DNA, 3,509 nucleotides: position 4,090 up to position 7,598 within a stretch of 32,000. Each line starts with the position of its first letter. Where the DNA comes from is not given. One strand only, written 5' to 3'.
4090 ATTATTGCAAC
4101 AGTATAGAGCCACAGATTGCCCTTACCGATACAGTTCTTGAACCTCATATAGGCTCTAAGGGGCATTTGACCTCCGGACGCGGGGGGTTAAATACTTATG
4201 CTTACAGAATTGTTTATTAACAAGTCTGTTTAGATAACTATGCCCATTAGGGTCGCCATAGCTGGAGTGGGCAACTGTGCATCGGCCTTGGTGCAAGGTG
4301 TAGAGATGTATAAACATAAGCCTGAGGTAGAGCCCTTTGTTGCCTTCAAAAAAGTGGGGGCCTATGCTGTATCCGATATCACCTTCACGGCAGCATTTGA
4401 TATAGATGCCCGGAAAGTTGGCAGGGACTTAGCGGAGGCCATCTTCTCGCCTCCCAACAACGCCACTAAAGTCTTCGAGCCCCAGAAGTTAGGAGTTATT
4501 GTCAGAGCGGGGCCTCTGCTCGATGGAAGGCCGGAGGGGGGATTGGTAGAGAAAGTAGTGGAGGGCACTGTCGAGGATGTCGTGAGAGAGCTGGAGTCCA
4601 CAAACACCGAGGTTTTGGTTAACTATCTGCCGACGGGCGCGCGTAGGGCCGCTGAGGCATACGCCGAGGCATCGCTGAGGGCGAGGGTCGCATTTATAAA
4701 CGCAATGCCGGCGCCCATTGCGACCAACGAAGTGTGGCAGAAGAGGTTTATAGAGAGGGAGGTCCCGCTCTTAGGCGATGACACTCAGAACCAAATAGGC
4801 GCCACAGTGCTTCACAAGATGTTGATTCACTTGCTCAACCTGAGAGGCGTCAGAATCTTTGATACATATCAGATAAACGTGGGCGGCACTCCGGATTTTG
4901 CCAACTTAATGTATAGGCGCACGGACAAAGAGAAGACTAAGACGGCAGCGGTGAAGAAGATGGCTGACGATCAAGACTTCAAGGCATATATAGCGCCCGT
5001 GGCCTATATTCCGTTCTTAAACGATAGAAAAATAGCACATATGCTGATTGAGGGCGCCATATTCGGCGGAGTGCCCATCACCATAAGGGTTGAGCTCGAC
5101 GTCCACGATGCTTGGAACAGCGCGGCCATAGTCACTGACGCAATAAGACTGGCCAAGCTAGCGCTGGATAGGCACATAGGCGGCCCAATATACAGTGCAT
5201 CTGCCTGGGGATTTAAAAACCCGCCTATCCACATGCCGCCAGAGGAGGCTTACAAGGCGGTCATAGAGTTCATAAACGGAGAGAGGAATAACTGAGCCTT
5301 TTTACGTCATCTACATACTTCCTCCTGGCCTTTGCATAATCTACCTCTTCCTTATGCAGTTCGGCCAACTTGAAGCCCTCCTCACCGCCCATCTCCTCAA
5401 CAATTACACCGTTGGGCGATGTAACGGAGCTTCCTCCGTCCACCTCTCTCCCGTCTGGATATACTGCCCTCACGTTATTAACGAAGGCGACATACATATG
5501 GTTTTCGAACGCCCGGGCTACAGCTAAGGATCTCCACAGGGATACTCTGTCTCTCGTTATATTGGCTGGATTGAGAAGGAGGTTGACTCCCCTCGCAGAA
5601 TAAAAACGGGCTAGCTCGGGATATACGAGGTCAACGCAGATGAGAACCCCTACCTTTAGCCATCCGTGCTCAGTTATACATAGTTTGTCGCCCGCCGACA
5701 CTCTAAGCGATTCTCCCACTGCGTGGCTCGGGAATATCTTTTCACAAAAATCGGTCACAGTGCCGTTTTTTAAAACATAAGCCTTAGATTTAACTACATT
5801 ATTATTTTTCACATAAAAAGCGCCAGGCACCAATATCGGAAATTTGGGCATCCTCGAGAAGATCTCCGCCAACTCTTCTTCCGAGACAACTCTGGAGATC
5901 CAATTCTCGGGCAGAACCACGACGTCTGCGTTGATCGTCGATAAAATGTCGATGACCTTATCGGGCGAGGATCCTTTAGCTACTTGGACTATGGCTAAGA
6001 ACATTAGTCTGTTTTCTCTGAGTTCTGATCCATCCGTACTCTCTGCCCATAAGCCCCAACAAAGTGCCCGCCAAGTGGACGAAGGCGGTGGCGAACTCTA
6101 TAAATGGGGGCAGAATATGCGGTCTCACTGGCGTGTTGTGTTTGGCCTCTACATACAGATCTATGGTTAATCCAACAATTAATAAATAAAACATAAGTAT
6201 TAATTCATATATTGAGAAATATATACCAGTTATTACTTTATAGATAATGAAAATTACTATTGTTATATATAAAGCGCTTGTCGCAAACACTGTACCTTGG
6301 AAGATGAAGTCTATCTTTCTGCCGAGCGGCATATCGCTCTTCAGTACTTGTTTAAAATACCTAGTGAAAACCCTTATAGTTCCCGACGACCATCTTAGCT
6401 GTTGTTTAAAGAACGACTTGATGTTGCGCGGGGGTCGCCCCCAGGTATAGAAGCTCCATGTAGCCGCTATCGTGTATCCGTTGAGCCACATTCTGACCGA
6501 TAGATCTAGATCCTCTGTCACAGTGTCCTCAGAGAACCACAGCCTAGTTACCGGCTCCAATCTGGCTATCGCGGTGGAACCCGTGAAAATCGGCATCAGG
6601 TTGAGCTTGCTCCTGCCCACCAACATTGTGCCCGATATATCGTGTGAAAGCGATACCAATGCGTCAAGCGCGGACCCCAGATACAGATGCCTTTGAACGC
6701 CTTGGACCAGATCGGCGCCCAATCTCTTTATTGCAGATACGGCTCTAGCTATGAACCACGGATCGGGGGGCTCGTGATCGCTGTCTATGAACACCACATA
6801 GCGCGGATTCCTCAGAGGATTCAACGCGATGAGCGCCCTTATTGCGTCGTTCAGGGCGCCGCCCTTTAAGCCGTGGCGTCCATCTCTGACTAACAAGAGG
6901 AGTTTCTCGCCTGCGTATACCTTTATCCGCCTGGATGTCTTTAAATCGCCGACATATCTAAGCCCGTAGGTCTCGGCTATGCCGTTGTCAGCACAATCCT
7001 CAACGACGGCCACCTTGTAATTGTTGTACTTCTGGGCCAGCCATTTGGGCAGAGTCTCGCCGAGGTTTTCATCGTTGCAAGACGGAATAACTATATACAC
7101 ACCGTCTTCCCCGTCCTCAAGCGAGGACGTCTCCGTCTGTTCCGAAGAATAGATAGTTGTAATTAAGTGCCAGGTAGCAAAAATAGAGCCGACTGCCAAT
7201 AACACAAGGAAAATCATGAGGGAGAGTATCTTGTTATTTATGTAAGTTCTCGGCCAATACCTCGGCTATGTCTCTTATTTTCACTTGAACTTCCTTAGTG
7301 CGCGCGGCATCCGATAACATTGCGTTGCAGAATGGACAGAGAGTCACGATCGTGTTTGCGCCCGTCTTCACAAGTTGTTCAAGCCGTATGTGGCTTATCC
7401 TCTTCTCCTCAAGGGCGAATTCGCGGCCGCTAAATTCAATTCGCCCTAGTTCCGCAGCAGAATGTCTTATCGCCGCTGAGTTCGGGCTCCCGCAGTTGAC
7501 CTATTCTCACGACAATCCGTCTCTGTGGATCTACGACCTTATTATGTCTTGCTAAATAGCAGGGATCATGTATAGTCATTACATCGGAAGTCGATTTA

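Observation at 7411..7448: Cloning-vector polylinker embedded in, and breaking, the HdrD-like gene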

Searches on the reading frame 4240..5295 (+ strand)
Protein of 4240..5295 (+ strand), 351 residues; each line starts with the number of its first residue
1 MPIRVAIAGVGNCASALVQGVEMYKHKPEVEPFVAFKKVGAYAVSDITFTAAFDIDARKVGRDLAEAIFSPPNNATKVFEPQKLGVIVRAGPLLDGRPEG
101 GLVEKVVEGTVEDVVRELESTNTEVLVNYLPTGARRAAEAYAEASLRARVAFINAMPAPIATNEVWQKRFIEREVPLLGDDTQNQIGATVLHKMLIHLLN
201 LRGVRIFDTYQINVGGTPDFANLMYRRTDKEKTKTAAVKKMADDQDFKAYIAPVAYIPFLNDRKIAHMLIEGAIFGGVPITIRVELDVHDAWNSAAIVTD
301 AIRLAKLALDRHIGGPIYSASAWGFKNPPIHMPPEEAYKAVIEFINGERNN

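Call 15: list_cluster_members(proteins=[window:4240-5295:+, window:5976-7217:-, window:9953-11497:-, window:7436-9169:-, window:9284-9931:-])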
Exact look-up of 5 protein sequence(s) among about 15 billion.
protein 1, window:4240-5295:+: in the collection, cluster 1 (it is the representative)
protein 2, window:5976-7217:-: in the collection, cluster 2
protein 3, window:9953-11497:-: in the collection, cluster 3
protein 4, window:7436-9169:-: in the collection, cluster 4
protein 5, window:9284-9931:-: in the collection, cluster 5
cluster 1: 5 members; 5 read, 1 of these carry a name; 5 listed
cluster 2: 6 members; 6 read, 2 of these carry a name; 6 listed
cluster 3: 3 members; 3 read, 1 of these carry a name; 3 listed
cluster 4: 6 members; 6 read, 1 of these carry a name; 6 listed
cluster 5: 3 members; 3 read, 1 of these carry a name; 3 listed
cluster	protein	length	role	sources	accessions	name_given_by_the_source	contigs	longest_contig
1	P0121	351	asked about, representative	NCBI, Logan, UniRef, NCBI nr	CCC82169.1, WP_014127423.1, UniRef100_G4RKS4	inositol-3-phosphate synthase [Thermoproteus tenax] | Myo-inositol-1-phosphate synthase n=1 Tax=Thermoproteus tenax (strain ATCC 35583 / DSM ...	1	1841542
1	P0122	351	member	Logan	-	-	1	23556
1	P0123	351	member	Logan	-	-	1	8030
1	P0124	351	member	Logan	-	-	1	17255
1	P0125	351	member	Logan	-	-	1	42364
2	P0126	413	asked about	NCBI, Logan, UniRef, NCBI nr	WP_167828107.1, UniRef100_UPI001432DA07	glycosyltransferase [Thermoproteus tenax] | glycosyltransferase n=1 Tax=Thermoproteus tenax TaxID=2271 RepID=UPI001432DA07 | glycosyltransferase family 2 protein [Thermoproteus tenax]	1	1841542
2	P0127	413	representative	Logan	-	-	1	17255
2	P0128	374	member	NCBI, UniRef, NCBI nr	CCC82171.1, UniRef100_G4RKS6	glycosyltransferase [Thermoproteus tenax Kra 1] | Glycosyltransferase n=1 Tax=Thermoproteus tenax (strain ATCC 35583 / DSM 2078 / JCM 9277 ...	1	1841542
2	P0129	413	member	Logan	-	-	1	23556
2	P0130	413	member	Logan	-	-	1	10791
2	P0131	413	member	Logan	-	-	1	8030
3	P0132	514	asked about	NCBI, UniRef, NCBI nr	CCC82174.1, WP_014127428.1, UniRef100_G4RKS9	GTP-binding protein [Thermoproteus tenax] | GTP binding protein n=1 Tax=Thermoproteus tenax (strain ATCC 35583 / DSM 2078 / JCM 9277 ...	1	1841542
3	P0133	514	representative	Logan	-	-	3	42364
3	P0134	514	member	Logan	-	-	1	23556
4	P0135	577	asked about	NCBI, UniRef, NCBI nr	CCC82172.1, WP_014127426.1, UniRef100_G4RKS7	(Fe-S)-binding protein [Thermoproteus tenax] | Heterodisulfide reductase 2 iron-sulfur subunit D n=1 Tax=Thermoproteus tenax (strain ... | heterodisulfide reductase 2 iron-sulfur subunit D [Thermoproteus tenax Kra 1]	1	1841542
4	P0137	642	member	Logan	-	-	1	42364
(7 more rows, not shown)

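Call 21: find_encoding_contigs(protein=P0137, flank=10000, max_places=3)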
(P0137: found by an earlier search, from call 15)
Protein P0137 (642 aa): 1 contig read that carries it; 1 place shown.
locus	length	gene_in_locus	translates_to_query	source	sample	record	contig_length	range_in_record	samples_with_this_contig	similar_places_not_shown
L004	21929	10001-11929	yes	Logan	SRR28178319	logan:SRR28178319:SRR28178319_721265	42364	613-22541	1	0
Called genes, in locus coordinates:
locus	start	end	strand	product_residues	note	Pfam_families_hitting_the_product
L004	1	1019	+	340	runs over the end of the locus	PF00490:ALAD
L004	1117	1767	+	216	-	PF07650:KH_2, PF00189:Ribosomal_S3_C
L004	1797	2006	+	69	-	PF00831:Ribosomal_L29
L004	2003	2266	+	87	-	-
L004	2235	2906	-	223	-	-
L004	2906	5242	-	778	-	PF01496:V_ATPase_I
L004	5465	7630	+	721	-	PF03030:H_PPase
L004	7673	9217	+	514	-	PF00009:GTP_EFTU, PF03144:GTP_EFTU_D2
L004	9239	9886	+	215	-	PF01930:Cas_Cas4, PF12705:PDDEXK_1 (weak)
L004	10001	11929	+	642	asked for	PF13183:Fer4_8, PF13187:Fer4_9, PF13237:Fer4_10, PF13484:Fer4_16 (weak), PF13534:Fer4_17 (weak), PF02754:CCG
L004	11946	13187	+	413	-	PF13641:Glyco_tranf_2_3, PF00535:Glycos_transf_2, PF13632:Glyco_trans_2_3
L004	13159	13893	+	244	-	PF00795:CN_hydrolase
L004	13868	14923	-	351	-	PF01658:Inos-1-P_synth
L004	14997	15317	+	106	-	PF03551:PadR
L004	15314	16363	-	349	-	PF01435:Peptidase_M48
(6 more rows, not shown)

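Call 45: find_encoding_contigs(protein=window:4240-5295:+, flank=6000, max_places=10)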
Protein window:4240-5295:+ (351 aa): 1 contig read that carries it; 1 place shown.
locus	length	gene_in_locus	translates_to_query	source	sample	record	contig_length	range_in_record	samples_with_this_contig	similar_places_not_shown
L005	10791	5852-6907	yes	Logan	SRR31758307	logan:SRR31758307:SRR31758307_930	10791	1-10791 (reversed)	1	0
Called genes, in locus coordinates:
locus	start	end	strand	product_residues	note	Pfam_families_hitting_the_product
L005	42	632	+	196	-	PF09970:DUF2204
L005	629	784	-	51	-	-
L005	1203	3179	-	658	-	PF08915:tRNA-Thr_ED, PF00587:tRNA-synt_2b, PF03129:HGTP_anticodon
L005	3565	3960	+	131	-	PF02675:AdoMet_dc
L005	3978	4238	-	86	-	-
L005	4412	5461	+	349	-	PF01435:Peptidase_M48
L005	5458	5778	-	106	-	PF03551:PadR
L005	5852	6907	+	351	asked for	PF01658:Inos-1-P_synth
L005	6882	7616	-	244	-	PF00795:CN_hydrolase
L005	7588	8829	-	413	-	PF13641:Glyco_tranf_2_3, PF00535:Glycos_transf_2, PF13632:Glyco_trans_2_3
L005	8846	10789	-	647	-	?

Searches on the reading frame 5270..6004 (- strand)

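Call 10: search_protein_families(library=pfam, proteins=[window:5270-6004:-])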
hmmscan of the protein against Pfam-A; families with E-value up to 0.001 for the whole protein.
window:5270-6004:- (244 aa): 1 family
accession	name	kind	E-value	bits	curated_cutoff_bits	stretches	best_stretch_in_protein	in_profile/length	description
PF00795.27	CN_hydrolase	-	3.5e-19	69.6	23.2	1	25-217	32-247/256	Carbon-nitrogen hydrolase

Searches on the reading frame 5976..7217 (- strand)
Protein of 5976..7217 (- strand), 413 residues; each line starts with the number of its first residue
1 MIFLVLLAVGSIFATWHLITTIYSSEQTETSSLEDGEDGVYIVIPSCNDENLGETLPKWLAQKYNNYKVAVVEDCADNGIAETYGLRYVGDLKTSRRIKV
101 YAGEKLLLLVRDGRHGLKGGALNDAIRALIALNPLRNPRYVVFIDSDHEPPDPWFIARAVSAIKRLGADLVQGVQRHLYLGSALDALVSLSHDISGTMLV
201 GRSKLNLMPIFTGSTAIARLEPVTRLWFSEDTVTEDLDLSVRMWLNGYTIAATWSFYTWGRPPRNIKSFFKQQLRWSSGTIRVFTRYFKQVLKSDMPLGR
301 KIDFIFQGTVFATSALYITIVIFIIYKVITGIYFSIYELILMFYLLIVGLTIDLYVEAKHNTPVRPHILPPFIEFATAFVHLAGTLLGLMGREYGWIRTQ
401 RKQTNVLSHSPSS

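Call 10: search_protein_families(library=pfam, proteins=[window:5976-7217:-])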
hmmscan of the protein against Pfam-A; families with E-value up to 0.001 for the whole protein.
window:5976-7217:- (413 aa): 3 families
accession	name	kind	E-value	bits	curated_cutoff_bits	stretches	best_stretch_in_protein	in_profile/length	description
PF13641.12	Glyco_tranf_2_3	-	3.7e-14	53.7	27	1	40-279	3-230/230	Glycosyltransferase like family 2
PF13632.12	Glyco_trans_2_3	-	4.1e-14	53.3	27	1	140-325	1-197/198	Glycosyl transferase family group 2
PF00535.33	Glycos_transf_2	-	2.7e-09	37.6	23.3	1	42-223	2-164/168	Glycosyl transferase family 2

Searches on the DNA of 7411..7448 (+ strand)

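Call 3: search_dna_similar(query=window:7411-7448:+, collection=plasmids, mode=near, max_evalue=10, max_rows=30)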
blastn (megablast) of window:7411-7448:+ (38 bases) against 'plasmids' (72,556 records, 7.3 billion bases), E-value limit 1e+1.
No match.
